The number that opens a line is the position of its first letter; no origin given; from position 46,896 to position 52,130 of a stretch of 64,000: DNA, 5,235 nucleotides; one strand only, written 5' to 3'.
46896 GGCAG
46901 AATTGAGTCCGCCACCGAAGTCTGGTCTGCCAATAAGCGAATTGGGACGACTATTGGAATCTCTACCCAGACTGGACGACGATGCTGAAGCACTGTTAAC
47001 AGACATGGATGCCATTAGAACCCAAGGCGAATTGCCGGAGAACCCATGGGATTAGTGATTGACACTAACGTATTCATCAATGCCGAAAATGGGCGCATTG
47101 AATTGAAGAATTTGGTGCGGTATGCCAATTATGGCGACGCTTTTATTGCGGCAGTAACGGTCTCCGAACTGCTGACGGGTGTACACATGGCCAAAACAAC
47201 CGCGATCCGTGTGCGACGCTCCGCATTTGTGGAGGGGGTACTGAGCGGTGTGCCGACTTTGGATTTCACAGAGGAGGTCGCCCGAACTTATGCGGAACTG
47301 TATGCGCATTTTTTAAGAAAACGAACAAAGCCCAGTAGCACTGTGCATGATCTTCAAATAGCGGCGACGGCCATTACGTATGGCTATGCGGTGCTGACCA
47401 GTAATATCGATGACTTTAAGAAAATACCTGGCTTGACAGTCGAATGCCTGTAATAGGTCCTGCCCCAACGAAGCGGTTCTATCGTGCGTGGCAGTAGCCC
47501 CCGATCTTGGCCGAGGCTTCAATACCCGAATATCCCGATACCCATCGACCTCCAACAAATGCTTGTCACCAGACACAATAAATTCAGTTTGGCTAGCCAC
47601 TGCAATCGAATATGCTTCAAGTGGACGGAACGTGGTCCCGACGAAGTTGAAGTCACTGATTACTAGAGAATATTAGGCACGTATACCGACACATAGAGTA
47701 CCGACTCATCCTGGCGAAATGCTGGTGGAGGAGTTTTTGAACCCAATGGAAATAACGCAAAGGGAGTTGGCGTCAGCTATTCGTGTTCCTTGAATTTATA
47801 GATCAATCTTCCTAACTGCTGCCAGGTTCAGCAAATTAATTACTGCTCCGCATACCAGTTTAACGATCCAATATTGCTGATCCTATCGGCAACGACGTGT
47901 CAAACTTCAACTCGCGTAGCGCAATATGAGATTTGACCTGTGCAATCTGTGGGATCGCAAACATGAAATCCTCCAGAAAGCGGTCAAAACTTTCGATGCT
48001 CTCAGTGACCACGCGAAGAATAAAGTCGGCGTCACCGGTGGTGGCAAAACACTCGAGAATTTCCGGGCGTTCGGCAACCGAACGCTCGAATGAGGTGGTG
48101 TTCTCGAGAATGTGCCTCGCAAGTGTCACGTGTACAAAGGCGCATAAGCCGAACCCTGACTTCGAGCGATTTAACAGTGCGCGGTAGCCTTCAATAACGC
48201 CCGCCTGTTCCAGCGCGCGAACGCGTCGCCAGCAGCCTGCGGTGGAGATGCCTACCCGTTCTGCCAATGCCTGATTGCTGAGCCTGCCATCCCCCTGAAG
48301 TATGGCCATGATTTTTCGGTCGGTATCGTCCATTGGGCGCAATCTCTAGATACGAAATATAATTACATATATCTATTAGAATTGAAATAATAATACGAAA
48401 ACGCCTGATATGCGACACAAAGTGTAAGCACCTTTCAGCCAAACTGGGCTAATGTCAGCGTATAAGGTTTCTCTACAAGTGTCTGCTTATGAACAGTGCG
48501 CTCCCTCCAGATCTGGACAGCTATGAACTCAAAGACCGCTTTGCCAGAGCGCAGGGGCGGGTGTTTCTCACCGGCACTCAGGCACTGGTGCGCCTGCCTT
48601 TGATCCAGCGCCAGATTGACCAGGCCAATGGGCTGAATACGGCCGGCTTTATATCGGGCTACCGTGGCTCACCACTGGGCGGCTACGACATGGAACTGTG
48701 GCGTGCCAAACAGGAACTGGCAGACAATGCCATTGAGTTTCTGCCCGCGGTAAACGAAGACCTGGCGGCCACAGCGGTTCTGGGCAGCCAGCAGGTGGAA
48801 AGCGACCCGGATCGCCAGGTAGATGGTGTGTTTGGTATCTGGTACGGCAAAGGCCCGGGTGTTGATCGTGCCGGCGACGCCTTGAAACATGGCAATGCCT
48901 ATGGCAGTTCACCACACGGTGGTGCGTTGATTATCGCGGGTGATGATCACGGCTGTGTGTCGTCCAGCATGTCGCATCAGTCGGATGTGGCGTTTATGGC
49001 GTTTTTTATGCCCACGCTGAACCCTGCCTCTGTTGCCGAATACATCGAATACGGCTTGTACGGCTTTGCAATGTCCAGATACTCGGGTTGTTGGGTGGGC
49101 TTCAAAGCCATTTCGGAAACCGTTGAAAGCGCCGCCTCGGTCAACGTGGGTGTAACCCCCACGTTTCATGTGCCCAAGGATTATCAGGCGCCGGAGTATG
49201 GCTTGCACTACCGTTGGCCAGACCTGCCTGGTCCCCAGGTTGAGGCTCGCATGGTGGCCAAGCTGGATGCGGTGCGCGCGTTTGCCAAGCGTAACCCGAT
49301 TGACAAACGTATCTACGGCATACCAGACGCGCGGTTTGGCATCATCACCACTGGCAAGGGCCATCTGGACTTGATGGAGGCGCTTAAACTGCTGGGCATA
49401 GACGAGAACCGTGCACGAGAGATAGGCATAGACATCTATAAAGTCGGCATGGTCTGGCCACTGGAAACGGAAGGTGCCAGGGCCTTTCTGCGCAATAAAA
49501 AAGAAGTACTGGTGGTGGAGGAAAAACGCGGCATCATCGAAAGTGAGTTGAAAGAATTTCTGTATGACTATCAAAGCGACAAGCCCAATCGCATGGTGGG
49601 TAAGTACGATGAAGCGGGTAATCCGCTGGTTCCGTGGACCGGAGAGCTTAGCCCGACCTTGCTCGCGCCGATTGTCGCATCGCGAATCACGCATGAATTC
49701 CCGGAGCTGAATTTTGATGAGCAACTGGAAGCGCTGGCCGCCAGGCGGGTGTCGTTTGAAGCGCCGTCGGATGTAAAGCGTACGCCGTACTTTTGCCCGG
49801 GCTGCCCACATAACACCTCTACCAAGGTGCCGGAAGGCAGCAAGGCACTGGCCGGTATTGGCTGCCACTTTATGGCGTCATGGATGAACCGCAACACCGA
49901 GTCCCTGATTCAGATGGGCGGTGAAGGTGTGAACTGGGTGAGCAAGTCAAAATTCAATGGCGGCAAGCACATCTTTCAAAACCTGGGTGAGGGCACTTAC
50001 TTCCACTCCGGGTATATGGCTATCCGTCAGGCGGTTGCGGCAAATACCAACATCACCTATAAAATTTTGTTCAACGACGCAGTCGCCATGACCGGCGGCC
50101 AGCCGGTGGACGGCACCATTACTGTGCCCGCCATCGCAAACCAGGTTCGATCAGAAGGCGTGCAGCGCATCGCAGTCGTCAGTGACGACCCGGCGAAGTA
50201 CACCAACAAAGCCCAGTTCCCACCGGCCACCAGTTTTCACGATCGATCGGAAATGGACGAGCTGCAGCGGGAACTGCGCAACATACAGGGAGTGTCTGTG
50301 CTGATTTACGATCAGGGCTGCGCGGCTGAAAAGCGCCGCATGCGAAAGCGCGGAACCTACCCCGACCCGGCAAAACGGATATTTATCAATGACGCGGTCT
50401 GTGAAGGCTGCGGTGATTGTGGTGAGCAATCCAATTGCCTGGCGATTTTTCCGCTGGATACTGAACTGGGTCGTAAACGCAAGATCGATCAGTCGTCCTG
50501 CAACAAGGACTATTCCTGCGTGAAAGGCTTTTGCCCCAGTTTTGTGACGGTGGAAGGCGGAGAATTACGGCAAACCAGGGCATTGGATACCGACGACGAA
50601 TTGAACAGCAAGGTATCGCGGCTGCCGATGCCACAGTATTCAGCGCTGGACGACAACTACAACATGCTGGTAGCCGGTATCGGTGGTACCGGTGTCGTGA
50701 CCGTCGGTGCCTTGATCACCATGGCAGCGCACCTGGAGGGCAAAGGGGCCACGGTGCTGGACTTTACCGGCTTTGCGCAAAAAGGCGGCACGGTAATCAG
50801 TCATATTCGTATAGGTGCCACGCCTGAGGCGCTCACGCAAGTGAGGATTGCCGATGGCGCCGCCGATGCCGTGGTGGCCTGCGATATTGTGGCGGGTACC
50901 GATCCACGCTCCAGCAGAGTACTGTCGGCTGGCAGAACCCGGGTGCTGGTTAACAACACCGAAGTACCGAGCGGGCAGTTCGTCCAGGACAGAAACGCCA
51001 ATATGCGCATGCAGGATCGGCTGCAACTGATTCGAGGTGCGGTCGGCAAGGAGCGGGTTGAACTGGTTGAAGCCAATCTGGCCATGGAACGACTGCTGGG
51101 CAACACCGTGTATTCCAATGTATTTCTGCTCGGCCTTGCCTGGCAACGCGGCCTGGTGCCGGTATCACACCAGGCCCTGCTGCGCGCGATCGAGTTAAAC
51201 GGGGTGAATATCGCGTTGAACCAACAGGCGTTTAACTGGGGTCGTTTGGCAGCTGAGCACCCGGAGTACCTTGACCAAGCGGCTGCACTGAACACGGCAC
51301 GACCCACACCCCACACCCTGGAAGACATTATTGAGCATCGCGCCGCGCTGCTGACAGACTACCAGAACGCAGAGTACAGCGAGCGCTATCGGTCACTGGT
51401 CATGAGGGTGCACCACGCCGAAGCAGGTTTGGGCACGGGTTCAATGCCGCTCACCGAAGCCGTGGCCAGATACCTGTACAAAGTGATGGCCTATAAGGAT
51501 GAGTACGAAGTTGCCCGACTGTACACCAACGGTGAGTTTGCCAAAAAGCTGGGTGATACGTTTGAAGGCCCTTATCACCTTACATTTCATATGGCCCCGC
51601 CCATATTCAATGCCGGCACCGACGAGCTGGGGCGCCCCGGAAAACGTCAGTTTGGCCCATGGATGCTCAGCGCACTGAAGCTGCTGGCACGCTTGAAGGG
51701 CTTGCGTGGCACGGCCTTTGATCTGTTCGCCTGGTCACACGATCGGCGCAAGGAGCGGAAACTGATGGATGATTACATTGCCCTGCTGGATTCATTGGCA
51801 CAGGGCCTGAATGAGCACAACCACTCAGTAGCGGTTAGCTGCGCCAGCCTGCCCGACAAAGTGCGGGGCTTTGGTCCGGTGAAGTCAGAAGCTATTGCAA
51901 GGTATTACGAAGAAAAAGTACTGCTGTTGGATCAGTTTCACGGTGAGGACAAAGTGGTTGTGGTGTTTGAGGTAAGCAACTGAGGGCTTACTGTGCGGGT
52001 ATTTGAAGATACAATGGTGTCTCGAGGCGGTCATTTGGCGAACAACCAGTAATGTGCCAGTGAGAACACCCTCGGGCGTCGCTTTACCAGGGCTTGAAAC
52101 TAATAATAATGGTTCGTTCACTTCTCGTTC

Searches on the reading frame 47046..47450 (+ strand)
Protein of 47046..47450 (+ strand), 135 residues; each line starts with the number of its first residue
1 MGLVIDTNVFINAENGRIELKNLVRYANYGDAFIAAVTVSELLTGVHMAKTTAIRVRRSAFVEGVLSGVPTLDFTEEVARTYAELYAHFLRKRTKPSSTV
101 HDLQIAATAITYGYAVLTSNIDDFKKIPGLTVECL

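Call 82: search_protein_families(library=pfam, proteins=[window:47046-47450:+], max_evalue=0.0001)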
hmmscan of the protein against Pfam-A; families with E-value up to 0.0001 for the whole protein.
window:47046-47450:+ (135 aa): 1 family
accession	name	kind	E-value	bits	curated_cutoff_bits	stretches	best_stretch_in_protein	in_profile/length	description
PF01850.27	PIN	-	8.9e-14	52.6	23.6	1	4-129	2-119/120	PIN domain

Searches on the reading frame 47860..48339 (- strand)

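Call 10: search_protein_families(library=pfam, proteins=[window:47860-48339:-], max_evalue=0.001)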
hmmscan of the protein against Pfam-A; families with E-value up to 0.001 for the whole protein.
window:47860-48339:- (159 aa): 7 families
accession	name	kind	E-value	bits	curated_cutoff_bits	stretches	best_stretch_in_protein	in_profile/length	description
PF01037.27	AsnC_trans_reg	-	4.5e-21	75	25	1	69-143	1-73/73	Lrp/AsnC ligand binding domain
PF13412.12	HTH_24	-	1.7e-20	72.7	21.9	1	3-50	1-48/48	Winged helix-turn-helix DNA-binding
PF13404.12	HTH_AsnC-type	-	1.2e-17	63.9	27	1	3-44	1-42/42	AsnC-type helix-turn-helix domain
PF08279.18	HTH_11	-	1e-05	25.7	25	1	8-49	3-46/55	HTH domain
PF12840.13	HTH_20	-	0.0003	21.1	27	1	4-50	3-49/51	Helix-turn-helix domain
PF01047.28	MarR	-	0.00079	19.7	24.6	0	9-50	7-48/59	MarR family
PF22451.2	NirdL-like_HTH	-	0.00083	19.3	27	0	23-49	20-46/47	Siroheme decarboxylase NirDL-like HTH domain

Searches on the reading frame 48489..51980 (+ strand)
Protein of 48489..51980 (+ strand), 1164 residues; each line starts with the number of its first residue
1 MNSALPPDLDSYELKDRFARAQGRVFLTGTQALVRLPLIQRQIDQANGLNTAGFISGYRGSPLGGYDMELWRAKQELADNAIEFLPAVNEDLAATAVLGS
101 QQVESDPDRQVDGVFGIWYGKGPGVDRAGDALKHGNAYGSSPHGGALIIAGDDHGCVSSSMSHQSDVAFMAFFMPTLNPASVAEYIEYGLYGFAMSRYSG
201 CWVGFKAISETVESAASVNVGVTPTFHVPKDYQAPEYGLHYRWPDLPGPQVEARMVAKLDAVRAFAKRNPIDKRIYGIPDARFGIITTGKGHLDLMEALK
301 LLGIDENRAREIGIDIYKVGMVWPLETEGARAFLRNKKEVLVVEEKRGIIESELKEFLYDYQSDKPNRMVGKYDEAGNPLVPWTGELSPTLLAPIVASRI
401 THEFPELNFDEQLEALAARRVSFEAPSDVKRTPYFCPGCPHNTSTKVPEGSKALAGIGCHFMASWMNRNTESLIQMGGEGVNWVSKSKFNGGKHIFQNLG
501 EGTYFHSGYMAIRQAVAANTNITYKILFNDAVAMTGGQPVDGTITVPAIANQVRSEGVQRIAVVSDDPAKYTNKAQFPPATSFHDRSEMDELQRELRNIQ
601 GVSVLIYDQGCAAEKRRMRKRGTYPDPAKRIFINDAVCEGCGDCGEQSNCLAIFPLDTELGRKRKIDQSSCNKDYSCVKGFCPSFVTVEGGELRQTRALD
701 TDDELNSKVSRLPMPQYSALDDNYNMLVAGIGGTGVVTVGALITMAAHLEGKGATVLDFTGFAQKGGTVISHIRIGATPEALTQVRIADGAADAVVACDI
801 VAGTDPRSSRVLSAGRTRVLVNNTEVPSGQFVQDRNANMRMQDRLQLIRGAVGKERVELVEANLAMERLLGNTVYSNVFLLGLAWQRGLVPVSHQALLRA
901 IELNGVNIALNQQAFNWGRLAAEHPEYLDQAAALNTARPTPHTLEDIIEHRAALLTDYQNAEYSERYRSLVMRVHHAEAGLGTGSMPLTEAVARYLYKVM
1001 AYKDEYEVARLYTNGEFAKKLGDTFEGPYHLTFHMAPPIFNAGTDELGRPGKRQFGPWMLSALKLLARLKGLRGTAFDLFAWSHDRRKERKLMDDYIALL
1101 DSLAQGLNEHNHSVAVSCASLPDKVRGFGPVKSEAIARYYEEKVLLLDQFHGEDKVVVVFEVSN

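Call 10: search_protein_families(library=pfam, proteins=[window:48489-51980:+], max_evalue=0.001)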
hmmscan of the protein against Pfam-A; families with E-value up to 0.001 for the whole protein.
window:48489-51980:+ (1164 aa): 2 families
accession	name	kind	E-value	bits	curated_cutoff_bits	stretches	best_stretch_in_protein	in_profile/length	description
PF20169.3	DUF6537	-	7.1e-67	225.7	27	1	944-1140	1-198/203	Family of unknown function (DUF6537)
PF01558.24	POR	-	2.9e-18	67.1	27.4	1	732-918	1-171/173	Pyruvate ferredoxin/flavodoxin oxidoreductase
